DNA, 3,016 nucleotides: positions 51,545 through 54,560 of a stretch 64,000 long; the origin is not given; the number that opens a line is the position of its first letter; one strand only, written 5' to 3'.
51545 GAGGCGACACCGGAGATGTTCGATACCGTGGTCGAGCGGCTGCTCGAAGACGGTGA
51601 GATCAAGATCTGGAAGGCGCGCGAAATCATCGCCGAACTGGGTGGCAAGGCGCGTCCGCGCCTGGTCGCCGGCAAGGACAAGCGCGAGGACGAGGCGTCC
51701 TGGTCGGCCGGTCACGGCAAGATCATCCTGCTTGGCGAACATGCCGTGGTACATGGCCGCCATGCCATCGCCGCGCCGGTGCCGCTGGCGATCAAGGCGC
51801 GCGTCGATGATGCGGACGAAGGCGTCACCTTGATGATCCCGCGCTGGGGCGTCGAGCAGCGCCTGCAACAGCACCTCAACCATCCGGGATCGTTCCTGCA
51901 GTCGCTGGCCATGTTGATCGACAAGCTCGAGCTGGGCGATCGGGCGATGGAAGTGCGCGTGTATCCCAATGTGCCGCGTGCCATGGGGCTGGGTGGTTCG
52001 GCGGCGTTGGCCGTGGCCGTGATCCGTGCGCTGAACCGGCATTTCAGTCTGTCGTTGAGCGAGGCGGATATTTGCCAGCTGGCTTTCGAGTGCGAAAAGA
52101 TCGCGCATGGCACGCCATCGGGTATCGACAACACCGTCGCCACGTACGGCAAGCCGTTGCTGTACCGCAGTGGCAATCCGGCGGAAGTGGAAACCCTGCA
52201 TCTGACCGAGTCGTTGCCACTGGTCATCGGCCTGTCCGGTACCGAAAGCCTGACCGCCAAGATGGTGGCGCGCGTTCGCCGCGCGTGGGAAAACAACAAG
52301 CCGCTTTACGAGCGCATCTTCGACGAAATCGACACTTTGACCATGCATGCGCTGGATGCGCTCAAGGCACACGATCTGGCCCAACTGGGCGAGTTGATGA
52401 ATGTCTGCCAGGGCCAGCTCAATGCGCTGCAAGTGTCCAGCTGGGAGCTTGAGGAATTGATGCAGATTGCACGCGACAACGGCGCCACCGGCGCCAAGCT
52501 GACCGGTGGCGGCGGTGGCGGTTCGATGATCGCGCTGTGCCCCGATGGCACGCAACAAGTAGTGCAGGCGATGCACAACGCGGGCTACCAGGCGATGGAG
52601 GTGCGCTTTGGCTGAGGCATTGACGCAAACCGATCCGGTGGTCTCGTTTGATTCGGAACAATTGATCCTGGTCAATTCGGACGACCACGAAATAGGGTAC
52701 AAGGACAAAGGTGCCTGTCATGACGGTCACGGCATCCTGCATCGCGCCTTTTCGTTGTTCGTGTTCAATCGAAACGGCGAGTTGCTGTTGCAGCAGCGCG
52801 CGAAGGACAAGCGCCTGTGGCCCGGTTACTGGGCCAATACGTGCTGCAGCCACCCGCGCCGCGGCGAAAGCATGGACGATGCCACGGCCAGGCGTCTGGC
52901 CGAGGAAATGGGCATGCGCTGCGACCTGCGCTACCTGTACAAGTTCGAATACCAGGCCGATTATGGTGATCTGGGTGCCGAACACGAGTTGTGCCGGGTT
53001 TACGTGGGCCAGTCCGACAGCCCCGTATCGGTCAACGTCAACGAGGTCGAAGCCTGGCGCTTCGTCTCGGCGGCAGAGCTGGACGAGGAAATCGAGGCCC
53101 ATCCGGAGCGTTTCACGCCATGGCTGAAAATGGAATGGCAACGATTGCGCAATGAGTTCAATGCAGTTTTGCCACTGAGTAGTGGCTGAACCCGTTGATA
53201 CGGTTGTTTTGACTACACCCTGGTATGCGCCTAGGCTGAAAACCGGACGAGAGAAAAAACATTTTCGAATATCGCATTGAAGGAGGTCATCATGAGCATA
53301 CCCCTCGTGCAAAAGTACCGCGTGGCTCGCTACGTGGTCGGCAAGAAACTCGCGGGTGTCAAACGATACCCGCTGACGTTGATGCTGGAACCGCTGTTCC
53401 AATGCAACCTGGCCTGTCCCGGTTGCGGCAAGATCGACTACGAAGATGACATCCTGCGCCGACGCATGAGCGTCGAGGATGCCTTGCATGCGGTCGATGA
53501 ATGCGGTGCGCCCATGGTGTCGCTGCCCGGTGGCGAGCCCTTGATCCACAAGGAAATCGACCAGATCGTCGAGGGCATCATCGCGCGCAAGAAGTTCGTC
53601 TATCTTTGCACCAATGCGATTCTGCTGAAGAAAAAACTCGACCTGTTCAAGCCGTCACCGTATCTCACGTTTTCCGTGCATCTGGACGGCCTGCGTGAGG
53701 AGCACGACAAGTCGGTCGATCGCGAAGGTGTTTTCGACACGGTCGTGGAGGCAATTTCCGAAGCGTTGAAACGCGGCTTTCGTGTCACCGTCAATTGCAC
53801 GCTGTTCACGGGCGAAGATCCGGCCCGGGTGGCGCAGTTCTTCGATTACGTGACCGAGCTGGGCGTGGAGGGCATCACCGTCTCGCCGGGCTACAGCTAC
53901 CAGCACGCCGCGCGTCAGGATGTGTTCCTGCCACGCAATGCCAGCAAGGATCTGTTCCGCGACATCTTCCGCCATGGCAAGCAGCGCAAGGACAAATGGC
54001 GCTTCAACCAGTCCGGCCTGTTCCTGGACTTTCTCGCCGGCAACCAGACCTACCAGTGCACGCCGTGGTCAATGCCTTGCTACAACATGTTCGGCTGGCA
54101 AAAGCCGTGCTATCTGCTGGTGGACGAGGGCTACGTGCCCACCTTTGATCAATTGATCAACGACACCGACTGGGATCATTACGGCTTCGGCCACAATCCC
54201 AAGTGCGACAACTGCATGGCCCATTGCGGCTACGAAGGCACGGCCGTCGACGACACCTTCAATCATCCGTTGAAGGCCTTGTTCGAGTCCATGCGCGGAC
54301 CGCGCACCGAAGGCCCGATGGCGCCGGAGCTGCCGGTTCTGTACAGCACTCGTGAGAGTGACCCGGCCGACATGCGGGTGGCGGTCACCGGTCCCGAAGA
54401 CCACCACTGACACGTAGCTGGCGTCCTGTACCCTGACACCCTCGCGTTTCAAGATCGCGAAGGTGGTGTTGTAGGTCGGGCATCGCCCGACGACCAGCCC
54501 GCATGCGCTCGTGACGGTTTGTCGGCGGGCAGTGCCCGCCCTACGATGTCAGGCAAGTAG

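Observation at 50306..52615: Single 769-aa ORF fusing class II HMG-CoA reductase to mevalonate kinase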

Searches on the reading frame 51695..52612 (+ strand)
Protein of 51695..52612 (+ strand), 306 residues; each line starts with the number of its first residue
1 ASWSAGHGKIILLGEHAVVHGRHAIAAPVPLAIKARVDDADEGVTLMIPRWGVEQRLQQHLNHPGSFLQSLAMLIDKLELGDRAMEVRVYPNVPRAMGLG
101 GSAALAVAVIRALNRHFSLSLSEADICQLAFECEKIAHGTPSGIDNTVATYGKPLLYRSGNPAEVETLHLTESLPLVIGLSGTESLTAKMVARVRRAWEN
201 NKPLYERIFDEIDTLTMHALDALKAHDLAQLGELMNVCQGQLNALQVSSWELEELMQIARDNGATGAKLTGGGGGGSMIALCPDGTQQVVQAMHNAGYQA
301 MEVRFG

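Call 70: search_solved_structures(query=window:51695-52612:+, max_evalue=1e-15, show_alignments=3)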
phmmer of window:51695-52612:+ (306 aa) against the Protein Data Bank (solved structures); distinct sequences matched with E-value up to 1e-15: 11.
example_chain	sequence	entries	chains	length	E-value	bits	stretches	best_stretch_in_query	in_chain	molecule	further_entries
2x7i_A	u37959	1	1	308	7.1e-40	140.2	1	5-298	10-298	MEVALONATE KINASE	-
2hfs_A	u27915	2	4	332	1.4e-38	136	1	4-288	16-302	Mevalonate kinase, putative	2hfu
6mde_A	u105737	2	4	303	3.9e-36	127.9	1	6-299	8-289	Mevalonate kinase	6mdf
4hac_A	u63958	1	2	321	4.8e-36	127.6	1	6-299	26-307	Mevalonate kinase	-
8teb_A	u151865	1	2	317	1.2e-31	113.2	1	6-298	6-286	Mevalonate kinase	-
2oi2_A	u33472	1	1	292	2.7e-23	85.8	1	6-286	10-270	Mevalonate kinase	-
1kvk_A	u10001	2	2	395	2.2e-22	82.8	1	84-291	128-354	mevalonate kinase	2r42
2r3v_A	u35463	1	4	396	5.3e-22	81.5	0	85-304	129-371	Mevalonate kinase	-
1kkh_A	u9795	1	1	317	1.2e-19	73.8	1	8-285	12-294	Mevalonate Kinase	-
1vis_A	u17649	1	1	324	1.3e-19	73.7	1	8-285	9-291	Mevalonate kinase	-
8tfo_A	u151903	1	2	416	6e-17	64.9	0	126-287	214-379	Mevalonate kinase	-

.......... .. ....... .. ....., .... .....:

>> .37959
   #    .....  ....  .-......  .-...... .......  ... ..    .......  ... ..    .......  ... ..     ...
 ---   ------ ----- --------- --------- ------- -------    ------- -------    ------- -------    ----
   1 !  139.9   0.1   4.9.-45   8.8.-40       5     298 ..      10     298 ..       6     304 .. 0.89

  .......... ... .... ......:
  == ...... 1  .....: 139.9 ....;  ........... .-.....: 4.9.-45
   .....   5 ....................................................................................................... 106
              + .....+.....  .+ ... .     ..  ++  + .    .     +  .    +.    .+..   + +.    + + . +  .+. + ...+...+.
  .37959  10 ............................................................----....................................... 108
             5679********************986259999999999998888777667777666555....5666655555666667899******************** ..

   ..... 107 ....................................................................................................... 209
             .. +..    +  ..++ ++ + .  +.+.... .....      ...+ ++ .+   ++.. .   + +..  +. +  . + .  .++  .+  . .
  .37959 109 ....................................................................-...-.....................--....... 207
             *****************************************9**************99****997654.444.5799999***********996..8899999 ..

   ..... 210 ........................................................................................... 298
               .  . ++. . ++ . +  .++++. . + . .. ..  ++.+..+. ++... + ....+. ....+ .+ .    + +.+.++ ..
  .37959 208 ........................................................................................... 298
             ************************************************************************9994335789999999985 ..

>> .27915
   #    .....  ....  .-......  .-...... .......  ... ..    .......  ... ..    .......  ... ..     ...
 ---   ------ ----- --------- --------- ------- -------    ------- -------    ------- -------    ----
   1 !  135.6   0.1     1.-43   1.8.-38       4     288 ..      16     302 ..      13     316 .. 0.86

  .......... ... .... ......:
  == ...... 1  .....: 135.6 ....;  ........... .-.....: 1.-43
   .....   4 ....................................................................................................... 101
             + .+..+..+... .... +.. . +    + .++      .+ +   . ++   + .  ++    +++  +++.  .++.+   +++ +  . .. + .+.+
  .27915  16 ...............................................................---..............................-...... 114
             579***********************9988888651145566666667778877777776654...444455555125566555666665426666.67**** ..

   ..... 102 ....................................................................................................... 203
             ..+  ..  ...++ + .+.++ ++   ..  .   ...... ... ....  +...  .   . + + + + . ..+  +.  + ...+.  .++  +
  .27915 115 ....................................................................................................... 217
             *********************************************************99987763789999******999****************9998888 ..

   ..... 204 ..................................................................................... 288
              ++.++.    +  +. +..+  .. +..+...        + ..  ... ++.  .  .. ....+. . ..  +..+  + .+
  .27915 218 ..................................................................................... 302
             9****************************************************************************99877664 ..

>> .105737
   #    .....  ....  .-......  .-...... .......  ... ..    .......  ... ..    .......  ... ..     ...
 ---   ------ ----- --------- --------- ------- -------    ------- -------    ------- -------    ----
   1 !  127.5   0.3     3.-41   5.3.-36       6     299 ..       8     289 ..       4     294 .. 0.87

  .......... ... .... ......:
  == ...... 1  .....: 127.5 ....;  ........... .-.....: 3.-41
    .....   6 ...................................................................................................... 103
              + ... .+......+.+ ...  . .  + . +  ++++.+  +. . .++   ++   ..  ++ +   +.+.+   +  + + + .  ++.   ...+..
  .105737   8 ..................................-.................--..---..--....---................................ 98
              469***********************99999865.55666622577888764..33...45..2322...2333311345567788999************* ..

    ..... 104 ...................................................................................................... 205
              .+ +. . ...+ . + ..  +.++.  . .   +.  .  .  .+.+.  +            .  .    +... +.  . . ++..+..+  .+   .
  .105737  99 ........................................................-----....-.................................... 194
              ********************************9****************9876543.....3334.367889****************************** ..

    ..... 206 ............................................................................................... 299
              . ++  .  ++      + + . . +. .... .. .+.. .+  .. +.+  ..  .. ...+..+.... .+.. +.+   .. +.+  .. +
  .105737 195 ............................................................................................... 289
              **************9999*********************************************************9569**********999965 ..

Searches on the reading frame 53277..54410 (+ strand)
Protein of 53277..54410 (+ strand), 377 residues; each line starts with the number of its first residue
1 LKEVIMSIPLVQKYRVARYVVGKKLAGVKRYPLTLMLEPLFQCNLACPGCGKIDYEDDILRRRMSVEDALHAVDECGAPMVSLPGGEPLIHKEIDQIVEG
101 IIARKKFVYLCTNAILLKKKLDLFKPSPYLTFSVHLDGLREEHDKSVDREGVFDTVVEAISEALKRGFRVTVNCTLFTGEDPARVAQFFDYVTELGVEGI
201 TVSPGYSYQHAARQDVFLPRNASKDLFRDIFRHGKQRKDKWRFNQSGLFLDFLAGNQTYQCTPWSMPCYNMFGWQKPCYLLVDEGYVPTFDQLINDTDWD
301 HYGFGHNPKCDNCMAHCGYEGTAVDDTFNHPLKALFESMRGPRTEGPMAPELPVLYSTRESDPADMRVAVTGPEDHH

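Call 7: search_protein_families(library=pfam, proteins=[window:53277-54410:+], max_evalue=0.001)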
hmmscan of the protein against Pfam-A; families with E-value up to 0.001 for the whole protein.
window:53277-54410:+ (377 aa): 2 families
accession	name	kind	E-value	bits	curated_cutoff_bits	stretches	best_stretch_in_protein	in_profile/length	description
PF11946.13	DUF3463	-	7.8e-57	191.3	31.3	1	200-334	1-131/134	Domain of unknown function (DUF3463)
PF04055.27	Radical_SAM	-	2.1e-22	80.5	29.5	1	42-191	6-165/166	Radical SAM superfamily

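Call 51: search_protein_families(library=ncbifam, proteins=[window:53277-54410:+], max_evalue=1e-10)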
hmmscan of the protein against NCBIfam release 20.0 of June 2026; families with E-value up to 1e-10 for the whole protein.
window:53277-54410:+ (377 aa): 11 families
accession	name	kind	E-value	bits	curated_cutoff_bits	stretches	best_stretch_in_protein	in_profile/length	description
TIGR03470.1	HpnH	equivalog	1.6e-161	536.7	225.05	1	6-326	1-318/318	adenosyl-hopene transferase HpnH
TIGR03961.1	rSAM_PTO1314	hypoth_equivalog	2.3e-22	79.8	306.05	1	26-320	16-305/332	PTO1314 family radical SAM protein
TIGR02666.1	moaA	equivalog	1.7e-16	60.1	284.05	1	42-197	19-185/336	GTP 3',8-cyclase MoaA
TIGR02668.1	moaA_archaeal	equivalog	8.5e-16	57.8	325.25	1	42-194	19-175/303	GTP 3',8-cyclase MoaA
TIGR04051.1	rSAM_NirJ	equivalog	1.2e-14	54.1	515.45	1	42-256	11-222/354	heme d1 biosynthesis radical SAM protein NirJ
NF049973.1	radical_Rv1681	equivalog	2.7e-14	52.9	380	1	37-198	76-240/326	Rv1681 family radical SAM protein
NF001199.0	PRK00164.2-1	equivalog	8.3e-13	48.1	231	1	42-195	21-178/308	GTP 3',8-cyclase MoaA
TIGR04133.1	rSAM_w_lipo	hypoth_equivalog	9e-13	47.9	425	1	29-217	19-214/350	TIGR04133 family radical SAM/SPASM protein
TIGR04053.2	TIGR04053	equivalog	4.5e-12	45.9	395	1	29-198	4-179/366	TIGR04053 family radical SAM/SPASM domain-containing protein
TIGR04347.1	pseudo_SAM_Halo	equivalog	9.9e-12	44.8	525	1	42-231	47-239/390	TIGR04347 family pseudo-SAM/SPASM protein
NF047865.1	rSAM_PapB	equivalog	2.1e-11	43.6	340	1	33-210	5-193/330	PapB family radical SAM/SPASM ranthipeptide maturase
